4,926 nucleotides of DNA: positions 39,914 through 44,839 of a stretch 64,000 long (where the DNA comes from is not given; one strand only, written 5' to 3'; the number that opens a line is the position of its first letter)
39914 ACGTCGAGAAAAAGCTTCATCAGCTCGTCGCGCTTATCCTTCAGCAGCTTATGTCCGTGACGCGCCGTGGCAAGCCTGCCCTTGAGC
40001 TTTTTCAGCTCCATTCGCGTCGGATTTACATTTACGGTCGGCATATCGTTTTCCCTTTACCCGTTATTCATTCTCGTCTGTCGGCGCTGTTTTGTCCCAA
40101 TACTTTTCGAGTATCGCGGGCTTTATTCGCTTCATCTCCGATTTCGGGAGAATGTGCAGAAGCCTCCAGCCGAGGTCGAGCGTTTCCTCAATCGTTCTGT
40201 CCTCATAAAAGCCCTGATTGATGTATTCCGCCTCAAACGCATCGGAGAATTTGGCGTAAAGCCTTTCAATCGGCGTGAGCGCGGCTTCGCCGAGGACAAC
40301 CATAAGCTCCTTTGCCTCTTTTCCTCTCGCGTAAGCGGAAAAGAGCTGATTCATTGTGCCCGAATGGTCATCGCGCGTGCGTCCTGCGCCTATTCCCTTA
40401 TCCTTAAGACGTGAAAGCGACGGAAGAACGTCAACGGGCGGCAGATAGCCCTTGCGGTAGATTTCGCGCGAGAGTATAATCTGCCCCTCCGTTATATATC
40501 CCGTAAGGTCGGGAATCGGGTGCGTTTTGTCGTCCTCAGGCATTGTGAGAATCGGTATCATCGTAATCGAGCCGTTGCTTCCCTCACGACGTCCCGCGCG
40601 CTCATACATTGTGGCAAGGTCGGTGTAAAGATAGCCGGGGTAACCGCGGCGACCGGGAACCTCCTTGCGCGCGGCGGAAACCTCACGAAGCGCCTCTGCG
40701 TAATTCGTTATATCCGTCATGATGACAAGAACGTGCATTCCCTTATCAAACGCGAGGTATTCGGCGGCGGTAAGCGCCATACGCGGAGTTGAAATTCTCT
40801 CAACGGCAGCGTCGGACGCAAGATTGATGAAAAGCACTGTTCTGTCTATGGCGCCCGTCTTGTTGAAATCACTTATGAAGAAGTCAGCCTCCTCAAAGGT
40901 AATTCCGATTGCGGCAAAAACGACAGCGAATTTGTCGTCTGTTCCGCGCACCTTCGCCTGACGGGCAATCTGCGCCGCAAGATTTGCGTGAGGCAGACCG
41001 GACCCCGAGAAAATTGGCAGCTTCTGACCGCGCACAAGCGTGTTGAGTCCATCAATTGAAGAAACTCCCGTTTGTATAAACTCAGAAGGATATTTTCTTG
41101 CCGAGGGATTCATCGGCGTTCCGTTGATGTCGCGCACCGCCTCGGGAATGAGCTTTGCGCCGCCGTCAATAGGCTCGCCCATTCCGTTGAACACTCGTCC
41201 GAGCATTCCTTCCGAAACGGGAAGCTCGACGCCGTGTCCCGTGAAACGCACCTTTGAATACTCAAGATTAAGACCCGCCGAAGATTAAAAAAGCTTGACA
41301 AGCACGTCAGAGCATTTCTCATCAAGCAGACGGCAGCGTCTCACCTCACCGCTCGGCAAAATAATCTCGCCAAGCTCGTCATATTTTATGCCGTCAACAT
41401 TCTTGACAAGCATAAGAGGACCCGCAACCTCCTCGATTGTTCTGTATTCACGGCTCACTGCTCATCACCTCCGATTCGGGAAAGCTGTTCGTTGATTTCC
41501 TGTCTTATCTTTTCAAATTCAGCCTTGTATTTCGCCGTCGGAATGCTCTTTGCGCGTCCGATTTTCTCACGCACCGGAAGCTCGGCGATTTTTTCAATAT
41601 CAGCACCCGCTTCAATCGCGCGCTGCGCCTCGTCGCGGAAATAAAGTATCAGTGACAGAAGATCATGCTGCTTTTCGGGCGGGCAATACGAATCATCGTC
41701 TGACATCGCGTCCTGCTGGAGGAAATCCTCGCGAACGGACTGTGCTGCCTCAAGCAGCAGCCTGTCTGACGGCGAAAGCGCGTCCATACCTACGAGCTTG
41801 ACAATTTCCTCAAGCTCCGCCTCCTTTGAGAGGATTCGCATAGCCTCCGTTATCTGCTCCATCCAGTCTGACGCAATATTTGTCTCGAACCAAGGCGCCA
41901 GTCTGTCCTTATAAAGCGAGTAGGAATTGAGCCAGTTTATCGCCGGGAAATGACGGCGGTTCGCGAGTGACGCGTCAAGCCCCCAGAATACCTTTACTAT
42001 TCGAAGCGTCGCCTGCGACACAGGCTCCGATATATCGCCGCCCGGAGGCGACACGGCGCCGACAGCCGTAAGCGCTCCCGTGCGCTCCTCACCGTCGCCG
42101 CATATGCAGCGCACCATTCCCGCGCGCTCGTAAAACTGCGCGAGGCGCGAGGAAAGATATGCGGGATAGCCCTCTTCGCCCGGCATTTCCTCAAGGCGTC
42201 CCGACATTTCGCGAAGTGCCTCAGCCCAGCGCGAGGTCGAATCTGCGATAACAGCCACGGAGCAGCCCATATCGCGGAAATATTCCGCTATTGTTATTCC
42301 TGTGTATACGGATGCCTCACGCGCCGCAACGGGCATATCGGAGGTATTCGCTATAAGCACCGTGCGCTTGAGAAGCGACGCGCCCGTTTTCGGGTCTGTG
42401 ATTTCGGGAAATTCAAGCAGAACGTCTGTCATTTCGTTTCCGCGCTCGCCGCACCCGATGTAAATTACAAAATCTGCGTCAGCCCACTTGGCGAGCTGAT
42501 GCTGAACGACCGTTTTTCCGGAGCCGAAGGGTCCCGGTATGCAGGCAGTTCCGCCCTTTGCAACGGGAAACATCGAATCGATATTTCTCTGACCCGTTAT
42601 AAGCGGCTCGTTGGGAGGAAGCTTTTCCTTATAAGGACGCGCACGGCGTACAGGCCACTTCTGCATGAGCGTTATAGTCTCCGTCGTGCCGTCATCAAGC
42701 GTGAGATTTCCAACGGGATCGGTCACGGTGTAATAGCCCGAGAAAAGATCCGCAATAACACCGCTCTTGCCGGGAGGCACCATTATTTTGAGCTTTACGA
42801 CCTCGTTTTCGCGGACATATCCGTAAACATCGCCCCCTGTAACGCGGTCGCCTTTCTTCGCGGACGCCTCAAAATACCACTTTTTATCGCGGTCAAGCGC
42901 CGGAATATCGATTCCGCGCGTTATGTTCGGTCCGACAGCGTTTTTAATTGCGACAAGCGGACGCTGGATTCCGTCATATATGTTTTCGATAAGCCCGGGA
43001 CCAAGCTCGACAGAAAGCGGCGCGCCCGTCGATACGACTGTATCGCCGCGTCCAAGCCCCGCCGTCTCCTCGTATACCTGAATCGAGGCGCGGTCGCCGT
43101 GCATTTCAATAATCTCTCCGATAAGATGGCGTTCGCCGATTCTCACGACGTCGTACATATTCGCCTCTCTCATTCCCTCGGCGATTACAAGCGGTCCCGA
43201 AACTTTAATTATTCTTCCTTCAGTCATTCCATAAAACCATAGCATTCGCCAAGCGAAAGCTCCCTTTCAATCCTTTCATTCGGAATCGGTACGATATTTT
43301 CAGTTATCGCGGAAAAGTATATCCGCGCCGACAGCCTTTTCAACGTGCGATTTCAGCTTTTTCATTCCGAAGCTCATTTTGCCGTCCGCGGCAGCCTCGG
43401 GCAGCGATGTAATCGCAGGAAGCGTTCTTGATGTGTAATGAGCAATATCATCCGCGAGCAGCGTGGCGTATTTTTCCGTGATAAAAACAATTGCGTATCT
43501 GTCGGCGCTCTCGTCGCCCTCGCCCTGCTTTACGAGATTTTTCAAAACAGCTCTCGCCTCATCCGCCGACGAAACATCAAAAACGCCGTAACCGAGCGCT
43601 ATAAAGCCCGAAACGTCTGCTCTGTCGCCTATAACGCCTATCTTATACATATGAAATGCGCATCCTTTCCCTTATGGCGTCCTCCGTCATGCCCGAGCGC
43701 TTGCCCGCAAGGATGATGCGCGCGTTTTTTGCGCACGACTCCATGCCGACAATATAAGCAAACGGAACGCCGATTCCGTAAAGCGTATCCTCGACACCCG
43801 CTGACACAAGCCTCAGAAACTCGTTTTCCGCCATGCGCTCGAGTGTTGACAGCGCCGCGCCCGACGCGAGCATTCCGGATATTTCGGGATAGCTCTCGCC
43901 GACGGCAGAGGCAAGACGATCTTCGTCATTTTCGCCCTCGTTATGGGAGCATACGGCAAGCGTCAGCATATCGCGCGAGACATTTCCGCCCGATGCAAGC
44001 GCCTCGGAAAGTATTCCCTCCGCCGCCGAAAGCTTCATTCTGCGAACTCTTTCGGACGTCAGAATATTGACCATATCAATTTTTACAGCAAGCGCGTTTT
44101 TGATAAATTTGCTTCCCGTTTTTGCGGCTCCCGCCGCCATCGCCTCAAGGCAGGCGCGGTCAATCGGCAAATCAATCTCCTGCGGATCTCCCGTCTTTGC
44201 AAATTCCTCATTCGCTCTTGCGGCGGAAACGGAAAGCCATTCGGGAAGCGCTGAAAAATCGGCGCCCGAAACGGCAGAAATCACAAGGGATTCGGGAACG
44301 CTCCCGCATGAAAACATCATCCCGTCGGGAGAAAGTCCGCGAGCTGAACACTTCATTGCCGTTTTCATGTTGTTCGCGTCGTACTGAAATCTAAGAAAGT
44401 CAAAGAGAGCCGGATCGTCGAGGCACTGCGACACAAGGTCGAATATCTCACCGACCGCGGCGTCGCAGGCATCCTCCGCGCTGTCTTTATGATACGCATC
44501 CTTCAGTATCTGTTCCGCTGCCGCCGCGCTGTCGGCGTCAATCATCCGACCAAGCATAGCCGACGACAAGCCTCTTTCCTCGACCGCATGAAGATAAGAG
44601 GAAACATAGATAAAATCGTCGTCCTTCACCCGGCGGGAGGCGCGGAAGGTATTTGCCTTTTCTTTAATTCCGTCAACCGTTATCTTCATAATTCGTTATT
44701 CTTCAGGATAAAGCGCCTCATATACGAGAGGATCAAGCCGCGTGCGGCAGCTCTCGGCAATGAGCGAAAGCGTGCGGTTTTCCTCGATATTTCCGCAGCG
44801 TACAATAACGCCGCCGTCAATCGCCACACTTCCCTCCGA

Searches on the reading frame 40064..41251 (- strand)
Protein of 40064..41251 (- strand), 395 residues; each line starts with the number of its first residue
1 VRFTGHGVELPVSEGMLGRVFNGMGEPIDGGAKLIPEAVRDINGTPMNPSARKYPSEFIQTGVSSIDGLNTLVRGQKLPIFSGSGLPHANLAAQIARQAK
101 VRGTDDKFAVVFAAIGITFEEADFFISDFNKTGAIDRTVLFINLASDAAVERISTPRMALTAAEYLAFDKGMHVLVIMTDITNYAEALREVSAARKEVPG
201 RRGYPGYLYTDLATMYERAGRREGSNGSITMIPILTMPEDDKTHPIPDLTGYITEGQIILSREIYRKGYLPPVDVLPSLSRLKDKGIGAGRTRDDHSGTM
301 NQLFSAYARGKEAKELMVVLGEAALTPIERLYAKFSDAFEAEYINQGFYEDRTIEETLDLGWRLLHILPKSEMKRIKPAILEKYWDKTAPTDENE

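Call 78: search_protein_families(library=pfam, proteins=[window:40064-41251:-], max_evalue=0.00001)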
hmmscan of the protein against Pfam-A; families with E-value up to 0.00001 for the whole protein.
window:40064-41251:- (395 aa): 2 families
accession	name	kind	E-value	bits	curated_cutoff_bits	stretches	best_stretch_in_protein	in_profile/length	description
PF00006.31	ATP-synt_ab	-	9.6e-80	267.6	29.5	1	62-280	1-213/213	ATP synthase alpha/beta family, nucleotide-binding domain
PF22919.1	ATP-synt_VA_C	-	3.8e-30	104.4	24.7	1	286-385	2-101/101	C-terminal domain of V and A type ATP synthase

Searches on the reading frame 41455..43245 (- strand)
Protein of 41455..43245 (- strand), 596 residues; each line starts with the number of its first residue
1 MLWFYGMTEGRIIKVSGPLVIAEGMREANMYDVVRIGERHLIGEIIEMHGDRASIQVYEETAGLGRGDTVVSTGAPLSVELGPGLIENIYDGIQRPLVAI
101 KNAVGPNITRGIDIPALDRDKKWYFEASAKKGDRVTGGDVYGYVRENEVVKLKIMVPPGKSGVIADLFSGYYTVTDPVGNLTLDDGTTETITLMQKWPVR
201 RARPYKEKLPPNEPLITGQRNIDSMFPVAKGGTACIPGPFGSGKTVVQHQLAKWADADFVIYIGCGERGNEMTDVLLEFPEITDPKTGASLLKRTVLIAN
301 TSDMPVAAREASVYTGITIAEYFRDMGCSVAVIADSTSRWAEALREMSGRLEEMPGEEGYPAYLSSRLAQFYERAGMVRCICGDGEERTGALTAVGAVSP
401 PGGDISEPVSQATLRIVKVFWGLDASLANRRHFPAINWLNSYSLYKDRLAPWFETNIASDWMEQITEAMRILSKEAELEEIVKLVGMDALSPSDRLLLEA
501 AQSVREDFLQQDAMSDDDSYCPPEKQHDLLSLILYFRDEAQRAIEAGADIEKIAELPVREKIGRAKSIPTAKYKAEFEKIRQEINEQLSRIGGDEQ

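Call 78: search_protein_families(library=pfam, proteins=[window:41455-43245:-], max_evalue=0.00001)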
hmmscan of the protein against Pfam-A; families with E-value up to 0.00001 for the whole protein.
window:41455-43245:- (596 aa): 4 families
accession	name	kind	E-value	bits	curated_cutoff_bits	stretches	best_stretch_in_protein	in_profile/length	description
PF00006.31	ATP-synt_ab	-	5.1e-75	252.2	29.5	1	218-443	1-213/213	ATP synthase alpha/beta family, nucleotide-binding domain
PF16886.11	ATP-synt_ab_Xtn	-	9.1e-29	99.5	25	1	114-200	1-88/88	ATPsynthase alpha/beta subunit barrel-sandwich domain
PF22919.1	ATP-synt_VA_C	-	9.8e-26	90.2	24.7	1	452-553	3-100/101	C-terminal domain of V and A type ATP synthase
PF02874.29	ATP-synt_ab_N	-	1.3e-15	58.1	20.9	1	12-74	1-69/69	ATP synthase alpha/beta family, beta-barrel domain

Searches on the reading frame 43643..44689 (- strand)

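Call 78: search_protein_families(library=pfam, proteins=[window:43643-44689:-], max_evalue=0.00001)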
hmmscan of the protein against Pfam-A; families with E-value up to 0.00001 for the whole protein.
window:43643-44689:- (348 aa): 1 family
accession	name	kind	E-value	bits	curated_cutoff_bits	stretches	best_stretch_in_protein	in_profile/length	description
PF01992.21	vATP-synt_AC39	-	3.2e-34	119.2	29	1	33-342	5-339/339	ATP synthase (C/AC39) subunit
